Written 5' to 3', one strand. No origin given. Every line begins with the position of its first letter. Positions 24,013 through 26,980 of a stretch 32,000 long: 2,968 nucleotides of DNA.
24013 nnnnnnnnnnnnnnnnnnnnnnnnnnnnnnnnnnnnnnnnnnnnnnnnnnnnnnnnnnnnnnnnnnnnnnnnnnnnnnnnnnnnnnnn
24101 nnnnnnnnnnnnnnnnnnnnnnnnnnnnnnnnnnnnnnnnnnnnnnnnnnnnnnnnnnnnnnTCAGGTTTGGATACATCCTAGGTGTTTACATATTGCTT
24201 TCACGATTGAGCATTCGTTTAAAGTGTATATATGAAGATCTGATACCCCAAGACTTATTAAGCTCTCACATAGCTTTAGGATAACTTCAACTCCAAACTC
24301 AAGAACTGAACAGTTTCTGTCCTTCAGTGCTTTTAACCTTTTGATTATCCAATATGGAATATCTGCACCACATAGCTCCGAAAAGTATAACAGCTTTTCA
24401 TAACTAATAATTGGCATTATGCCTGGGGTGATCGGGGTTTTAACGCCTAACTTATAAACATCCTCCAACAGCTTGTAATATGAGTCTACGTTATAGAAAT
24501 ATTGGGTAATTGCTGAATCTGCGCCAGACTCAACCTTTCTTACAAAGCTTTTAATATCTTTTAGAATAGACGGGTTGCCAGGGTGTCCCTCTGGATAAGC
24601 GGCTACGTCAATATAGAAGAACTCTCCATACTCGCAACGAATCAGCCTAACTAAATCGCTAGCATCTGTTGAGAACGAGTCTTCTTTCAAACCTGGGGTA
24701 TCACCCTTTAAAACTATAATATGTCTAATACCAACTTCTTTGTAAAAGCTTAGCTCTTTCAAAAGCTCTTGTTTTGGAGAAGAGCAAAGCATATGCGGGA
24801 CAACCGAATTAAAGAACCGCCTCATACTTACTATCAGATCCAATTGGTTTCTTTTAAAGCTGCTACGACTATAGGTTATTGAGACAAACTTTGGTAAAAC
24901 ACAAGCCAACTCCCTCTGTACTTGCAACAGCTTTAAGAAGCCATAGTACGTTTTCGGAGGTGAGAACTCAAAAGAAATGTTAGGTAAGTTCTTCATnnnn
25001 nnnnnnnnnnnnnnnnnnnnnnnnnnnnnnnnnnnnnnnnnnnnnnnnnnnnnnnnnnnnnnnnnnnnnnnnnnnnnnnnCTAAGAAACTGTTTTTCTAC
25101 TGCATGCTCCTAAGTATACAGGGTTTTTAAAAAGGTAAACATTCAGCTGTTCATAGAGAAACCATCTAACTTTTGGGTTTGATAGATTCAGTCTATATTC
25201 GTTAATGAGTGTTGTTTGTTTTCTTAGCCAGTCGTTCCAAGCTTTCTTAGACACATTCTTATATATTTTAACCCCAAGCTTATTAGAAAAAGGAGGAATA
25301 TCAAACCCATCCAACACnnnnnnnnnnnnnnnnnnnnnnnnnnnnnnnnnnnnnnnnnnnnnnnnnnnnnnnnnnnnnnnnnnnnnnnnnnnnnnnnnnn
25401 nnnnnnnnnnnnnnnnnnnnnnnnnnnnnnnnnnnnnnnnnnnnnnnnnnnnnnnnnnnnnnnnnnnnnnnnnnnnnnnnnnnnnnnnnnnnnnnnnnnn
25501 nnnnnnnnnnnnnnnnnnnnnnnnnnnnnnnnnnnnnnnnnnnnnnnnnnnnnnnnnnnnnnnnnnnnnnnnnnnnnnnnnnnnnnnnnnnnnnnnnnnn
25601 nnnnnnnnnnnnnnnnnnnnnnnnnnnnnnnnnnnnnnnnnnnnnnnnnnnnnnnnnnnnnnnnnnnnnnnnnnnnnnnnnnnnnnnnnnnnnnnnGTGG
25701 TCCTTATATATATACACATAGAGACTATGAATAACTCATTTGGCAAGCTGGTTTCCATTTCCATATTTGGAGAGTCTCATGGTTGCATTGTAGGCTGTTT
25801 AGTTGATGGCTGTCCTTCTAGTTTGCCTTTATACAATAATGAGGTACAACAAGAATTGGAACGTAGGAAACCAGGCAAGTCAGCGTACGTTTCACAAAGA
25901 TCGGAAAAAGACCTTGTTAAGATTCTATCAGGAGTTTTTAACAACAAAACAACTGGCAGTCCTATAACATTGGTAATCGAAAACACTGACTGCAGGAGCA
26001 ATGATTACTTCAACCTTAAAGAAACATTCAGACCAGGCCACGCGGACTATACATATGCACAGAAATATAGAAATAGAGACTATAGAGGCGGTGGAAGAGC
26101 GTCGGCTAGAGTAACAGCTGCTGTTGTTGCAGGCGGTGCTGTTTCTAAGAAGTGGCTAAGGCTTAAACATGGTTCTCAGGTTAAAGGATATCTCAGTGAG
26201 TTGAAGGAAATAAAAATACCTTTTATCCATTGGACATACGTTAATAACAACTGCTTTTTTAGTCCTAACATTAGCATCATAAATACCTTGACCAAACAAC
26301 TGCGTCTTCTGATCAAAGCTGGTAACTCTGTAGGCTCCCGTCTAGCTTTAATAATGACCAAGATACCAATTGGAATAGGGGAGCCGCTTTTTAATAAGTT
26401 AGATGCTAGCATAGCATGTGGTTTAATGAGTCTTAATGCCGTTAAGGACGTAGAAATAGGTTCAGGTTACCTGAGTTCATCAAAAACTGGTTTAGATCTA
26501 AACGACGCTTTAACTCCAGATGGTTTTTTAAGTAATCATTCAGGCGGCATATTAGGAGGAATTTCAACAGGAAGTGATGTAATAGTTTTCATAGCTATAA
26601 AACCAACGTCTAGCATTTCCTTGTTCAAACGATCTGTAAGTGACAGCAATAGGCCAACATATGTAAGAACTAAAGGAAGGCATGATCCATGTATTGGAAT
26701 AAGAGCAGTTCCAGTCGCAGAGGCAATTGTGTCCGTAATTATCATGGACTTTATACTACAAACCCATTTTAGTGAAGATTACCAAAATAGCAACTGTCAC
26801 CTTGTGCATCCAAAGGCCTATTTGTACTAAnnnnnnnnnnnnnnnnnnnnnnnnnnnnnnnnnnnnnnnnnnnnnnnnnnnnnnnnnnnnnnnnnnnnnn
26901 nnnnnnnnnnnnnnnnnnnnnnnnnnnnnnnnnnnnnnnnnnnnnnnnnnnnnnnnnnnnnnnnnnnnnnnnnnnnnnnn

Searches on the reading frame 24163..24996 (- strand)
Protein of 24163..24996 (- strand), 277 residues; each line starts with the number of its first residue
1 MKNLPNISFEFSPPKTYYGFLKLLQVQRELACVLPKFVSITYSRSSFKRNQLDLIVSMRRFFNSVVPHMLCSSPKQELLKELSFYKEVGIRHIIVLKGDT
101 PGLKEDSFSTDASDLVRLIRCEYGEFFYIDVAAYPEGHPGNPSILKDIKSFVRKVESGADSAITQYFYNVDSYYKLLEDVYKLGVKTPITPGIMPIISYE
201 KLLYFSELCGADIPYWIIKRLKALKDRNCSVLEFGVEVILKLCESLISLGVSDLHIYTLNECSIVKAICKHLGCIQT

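Call 7: search_protein_families(library=ncbifam, proteins=[window:24163-24996:-])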
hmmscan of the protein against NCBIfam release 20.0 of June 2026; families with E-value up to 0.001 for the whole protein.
window:24163-24996:- (277 aa): 4 families
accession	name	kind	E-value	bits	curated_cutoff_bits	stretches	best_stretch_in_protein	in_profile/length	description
TIGR00676.1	fadh2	equivalog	1.7e-74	250.7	293.7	1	7-272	1-274/275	methylenetetrahydrofolate reductase [NAD(P)H]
TIGR00677.1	fadh2_euk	equivalog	7e-60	202.7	310.05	1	7-276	2-279/281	methylenetetrahydrofolate reductase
NF006950.0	PRK09432.1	equivalog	1.3e-52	178.9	382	1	6-274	24-292/296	methylenetetrahydrofolate reductase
NF006396.0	PRK08645.1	equivalog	3.4e-12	45.3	453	1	144-248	476-578/611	bifunctional homocysteine S-methyltransferase/methylenetetrahydrofolate reductase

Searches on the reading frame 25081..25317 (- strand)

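Call 7: search_protein_families(library=ncbifam, proteins=[window:25081-25317:-])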
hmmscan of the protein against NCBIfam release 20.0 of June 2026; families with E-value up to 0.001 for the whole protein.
window:25081-25317:- (78 aa): 1 family
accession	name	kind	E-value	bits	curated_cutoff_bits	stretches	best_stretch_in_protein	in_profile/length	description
NF003817.0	PRK05408.1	equivalog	1.9e-23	82.1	74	1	2-65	14-77/90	oxidative damage protection protein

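Call 73: search_protein_families(library=pfam, proteins=[window:25081-25317:-], max_evalue=1)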
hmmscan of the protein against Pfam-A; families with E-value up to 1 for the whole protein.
window:25081-25317:- (78 aa): 1 family
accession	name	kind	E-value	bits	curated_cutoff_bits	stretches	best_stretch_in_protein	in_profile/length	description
PF04362.19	Iron_traffic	-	5.9e-23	80.9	27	1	2-65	14-77/88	Bacterial Fe(2+) trafficking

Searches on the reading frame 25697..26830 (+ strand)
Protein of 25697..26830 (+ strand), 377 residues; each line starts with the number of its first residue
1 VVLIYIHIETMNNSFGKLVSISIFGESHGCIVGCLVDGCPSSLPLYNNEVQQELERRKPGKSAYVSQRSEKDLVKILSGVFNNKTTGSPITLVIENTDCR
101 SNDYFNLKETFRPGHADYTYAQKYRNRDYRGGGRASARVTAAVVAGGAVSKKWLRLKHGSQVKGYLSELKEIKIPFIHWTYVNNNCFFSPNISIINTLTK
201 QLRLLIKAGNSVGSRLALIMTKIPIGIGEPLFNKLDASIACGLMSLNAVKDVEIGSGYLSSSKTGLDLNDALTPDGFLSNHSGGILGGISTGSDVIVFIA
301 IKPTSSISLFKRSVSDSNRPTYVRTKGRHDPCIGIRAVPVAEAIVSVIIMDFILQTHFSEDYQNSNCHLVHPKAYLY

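Call 7: search_protein_families(library=ncbifam, proteins=[window:25697-26830:+])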
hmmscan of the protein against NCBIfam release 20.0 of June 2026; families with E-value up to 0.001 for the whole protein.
window:25697-26830:+ (377 aa): 3 families
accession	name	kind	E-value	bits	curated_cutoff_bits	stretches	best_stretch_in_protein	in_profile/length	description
NF003793.1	PRK05382.1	equivalog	2.9e-117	391.3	321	1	21-355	2-344/344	chorismate synthase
TIGR00033.1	aroC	equivalog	8.5e-112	373.6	212.2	1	21-358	3-349/351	chorismate synthase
NF009113.0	PRK12463.1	equivalog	3.4e-35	121.8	799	1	24-354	6-365/390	chorismate synthase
